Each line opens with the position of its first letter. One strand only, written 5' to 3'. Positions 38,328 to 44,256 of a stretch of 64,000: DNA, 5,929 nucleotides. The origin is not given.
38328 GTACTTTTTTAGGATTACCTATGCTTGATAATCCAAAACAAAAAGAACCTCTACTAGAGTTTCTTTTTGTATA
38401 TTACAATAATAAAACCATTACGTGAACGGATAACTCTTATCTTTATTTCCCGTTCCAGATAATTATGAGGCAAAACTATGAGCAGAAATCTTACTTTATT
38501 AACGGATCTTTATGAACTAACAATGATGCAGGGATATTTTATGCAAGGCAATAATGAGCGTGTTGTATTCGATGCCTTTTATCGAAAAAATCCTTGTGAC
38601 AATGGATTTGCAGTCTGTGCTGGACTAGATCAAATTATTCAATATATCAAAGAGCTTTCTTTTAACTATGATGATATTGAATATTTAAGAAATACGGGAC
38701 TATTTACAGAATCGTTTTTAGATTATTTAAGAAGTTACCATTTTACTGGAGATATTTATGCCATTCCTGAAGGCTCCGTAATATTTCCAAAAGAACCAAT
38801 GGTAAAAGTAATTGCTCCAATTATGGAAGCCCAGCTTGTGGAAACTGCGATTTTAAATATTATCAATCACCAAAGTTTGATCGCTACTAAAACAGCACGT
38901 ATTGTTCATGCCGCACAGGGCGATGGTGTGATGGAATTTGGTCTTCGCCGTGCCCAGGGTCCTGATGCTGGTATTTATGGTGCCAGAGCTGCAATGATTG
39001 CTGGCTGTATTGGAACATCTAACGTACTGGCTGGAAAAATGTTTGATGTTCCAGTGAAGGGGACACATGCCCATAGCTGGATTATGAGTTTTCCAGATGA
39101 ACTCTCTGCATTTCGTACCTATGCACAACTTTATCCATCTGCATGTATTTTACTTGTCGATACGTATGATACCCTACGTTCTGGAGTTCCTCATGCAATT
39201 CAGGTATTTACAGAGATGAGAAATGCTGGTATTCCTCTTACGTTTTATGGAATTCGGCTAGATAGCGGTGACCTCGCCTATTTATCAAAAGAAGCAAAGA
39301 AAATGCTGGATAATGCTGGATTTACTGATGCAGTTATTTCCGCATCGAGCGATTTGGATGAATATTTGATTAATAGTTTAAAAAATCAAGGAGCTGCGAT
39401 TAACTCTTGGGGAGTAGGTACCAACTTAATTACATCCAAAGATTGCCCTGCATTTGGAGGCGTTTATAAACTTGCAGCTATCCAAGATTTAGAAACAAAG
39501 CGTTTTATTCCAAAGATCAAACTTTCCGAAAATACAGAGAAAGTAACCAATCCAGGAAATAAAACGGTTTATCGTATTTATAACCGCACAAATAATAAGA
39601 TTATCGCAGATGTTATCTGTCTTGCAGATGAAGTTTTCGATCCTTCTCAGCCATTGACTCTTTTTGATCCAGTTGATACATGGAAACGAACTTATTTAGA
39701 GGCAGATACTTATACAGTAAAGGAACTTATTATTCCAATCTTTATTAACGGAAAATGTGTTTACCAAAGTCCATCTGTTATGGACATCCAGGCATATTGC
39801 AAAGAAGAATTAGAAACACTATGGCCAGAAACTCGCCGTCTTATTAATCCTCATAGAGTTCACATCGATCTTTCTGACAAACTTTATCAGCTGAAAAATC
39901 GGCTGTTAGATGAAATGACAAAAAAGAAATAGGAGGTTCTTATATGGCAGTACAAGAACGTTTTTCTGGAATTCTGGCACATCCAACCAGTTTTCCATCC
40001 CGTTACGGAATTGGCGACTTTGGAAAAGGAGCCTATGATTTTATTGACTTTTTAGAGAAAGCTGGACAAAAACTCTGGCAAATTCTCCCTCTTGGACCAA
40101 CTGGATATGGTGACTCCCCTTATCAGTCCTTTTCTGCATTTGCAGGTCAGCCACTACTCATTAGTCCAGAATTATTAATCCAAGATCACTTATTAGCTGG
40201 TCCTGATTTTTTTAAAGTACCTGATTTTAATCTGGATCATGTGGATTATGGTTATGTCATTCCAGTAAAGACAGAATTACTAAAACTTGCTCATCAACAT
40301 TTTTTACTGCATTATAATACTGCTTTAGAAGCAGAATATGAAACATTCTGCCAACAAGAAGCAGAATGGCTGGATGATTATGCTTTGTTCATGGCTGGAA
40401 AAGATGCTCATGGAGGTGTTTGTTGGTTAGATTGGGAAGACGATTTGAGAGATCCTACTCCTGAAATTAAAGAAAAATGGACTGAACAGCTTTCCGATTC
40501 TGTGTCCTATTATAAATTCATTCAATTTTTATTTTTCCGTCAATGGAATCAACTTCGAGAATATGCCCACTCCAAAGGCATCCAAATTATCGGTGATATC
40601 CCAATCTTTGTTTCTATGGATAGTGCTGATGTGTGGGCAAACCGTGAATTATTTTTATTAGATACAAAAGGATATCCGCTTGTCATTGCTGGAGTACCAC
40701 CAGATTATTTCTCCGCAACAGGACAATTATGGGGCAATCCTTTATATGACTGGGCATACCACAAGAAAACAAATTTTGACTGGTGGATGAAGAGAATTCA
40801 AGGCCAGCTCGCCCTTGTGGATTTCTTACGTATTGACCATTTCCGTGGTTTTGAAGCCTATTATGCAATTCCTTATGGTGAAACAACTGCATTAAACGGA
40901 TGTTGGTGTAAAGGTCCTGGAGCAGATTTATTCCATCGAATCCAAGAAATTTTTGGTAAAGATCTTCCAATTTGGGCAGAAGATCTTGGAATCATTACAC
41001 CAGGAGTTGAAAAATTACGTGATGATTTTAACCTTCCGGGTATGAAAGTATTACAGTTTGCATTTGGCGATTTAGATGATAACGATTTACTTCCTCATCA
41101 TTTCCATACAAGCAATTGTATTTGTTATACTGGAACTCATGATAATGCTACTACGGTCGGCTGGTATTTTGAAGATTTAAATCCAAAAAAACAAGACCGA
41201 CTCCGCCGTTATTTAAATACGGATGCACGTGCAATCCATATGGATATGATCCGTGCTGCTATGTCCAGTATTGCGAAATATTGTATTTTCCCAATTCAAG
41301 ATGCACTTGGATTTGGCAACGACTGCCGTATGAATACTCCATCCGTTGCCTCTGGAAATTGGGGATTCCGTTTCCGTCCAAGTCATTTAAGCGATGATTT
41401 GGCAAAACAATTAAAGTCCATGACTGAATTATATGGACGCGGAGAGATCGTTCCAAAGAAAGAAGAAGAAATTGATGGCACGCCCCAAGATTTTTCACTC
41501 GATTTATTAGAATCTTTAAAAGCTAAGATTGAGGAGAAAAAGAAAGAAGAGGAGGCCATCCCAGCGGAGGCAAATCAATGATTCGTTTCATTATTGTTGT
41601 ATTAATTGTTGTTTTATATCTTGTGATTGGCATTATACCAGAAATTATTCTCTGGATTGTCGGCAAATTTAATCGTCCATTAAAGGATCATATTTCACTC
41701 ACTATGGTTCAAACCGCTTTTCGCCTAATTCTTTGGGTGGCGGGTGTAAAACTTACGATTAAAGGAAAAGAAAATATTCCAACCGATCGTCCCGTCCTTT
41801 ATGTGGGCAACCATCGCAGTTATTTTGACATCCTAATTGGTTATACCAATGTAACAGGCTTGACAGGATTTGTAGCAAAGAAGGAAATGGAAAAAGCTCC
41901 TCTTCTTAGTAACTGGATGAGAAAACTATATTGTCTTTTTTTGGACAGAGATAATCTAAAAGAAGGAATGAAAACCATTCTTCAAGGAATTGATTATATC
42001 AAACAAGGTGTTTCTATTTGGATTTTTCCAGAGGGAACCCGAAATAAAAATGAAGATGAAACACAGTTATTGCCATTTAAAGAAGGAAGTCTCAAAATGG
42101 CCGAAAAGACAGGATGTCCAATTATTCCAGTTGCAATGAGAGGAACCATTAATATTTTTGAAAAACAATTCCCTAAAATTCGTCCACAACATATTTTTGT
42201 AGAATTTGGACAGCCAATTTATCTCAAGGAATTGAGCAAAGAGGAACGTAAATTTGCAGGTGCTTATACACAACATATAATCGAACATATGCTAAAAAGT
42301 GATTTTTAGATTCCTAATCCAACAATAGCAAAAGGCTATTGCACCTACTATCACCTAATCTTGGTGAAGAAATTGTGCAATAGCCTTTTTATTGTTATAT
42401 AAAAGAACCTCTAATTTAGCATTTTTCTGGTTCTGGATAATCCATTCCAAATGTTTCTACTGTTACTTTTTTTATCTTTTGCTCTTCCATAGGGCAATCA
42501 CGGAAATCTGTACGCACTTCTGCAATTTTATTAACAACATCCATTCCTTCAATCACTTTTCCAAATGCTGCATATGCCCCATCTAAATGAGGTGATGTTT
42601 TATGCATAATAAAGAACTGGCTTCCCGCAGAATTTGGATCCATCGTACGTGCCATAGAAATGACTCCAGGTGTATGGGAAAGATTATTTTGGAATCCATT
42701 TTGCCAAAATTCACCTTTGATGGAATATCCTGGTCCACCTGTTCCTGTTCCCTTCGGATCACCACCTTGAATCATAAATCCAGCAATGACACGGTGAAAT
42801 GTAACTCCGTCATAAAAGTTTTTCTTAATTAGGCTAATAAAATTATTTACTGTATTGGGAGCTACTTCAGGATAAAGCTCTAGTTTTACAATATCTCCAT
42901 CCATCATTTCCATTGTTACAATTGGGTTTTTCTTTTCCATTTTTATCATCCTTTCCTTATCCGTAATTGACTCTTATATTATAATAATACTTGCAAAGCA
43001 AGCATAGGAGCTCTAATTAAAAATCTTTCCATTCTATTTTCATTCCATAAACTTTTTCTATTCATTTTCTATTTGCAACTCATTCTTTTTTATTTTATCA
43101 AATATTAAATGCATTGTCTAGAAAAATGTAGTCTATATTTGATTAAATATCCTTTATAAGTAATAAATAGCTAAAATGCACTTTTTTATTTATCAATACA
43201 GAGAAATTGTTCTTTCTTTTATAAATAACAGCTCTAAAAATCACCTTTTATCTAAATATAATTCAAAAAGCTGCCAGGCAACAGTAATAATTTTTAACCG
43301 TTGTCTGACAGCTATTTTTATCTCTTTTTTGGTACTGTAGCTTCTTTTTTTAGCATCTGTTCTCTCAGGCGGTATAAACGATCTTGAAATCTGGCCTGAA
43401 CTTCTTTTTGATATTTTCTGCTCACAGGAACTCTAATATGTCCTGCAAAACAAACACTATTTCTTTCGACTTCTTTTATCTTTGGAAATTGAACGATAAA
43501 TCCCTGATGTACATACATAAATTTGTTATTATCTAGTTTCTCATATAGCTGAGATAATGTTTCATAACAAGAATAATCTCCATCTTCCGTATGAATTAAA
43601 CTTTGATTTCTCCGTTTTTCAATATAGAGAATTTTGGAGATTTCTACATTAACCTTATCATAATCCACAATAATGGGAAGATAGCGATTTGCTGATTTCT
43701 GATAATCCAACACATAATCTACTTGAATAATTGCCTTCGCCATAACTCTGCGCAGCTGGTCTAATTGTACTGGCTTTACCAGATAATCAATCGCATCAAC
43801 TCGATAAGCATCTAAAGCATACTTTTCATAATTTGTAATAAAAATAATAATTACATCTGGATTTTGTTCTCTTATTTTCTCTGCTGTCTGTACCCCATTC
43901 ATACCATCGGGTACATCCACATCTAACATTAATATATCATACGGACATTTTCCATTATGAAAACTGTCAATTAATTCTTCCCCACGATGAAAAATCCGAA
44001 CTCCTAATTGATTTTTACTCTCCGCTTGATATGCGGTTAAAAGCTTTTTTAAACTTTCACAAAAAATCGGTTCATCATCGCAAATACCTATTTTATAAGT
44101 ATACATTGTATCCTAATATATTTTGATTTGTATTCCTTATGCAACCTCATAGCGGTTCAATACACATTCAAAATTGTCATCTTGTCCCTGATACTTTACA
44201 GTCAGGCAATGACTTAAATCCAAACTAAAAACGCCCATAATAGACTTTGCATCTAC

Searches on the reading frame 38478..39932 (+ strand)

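Call 10: search_protein_families(library=pfam, proteins=[window:38478-39932:+], max_evalue=0.001)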
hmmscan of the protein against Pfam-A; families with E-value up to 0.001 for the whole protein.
window:38478-39932:+ (484 aa): 4 families
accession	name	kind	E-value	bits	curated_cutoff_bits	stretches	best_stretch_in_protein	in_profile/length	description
PF17767.7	NAPRTase_N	-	1.3e-40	139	32.6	1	7-130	1-125/125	Nicotinate phosphoribosyltransferase (NAPRTase) N-terminal domain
PF17956.6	NAPRTase_C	-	1.6e-36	125.6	23.3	1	361-473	1-111/111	Nicotinate phosphoribosyltransferase C-terminal domain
PF04095.22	NAPRTase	-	1.1e-07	32.2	20.8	1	151-319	3-180/239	Nicotinate phosphoribosyltransferase (NAPRTase) family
PF02749.22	QRPTase_N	-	0.00022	21.8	27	0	92-133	42-82/82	Quinolinate phosphoribosyl transferase, N-terminal domain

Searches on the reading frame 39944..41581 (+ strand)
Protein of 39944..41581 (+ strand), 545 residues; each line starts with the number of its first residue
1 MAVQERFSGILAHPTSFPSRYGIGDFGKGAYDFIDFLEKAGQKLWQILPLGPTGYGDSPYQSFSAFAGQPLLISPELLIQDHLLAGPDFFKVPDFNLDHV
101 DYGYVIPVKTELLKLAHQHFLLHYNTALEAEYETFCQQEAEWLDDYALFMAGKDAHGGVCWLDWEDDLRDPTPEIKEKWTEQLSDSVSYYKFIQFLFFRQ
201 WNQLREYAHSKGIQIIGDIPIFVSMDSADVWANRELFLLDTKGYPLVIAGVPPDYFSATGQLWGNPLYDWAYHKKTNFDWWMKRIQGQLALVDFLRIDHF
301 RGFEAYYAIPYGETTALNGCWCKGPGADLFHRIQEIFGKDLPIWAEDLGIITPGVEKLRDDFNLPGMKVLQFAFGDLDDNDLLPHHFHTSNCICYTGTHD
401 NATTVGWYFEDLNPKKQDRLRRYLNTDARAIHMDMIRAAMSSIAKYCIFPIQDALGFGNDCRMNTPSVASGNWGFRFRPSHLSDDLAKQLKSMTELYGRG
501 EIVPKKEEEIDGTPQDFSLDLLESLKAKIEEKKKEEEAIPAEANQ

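Call 10: search_protein_families(library=pfam, proteins=[window:39944-41581:+], max_evalue=0.001)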
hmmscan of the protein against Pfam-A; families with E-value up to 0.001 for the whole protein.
window:39944-41581:+ (545 aa): 1 family
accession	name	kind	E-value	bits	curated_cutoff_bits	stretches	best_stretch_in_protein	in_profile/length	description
PF02446.23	Glyco_hydro_77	-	4.3e-176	586.8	25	1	13-481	2-463/465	4-alpha-glucanotransferase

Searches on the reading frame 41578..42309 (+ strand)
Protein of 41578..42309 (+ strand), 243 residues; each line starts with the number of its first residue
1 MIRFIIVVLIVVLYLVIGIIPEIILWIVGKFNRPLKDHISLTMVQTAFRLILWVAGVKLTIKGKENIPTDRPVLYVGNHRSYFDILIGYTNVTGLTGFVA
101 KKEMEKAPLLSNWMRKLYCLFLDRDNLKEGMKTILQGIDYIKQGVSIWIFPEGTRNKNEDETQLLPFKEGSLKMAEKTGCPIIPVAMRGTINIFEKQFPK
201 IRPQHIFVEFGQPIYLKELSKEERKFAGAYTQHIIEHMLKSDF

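Call 36: search_protein_families(library=pfam, proteins=[window:41578-42309:+], max_evalue=0.00001)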
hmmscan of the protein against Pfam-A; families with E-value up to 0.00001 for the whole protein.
window:41578-42309:+ (243 aa): 1 family
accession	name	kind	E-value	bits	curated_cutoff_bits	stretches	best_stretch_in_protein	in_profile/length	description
PF01553.26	Acyltransferase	-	2e-31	109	23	1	59-187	2-131/132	Acyltransferase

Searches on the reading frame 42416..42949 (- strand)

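Call 36: search_protein_families(library=pfam, proteins=[window:42416-42949:-], max_evalue=0.00001)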
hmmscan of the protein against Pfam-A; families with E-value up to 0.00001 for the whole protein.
window:42416-42949:- (177 aa): 1 family
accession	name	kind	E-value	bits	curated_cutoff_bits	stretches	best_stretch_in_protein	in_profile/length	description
PF00160.26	Pro_isomerase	-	1.8e-50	171.7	21.7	1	11-164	2-159/159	Cyclophilin type peptidyl-prolyl cis-trans isomerase/CLD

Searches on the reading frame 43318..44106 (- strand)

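Call 36: search_protein_families(library=pfam, proteins=[window:43318-44106:-], max_evalue=0.00001)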
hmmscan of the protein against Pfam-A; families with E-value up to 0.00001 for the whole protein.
window:43318-44106:- (262 aa): 2 families
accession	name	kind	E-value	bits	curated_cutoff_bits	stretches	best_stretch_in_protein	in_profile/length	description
PF04397.21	LytTR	-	2.3e-19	69.8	22.6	1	152-240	4-97/98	LytTr DNA-binding domain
PF00072.30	Response_reg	-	1.2e-18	67.7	30.2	1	7-120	2-108/111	Response regulator receiver domain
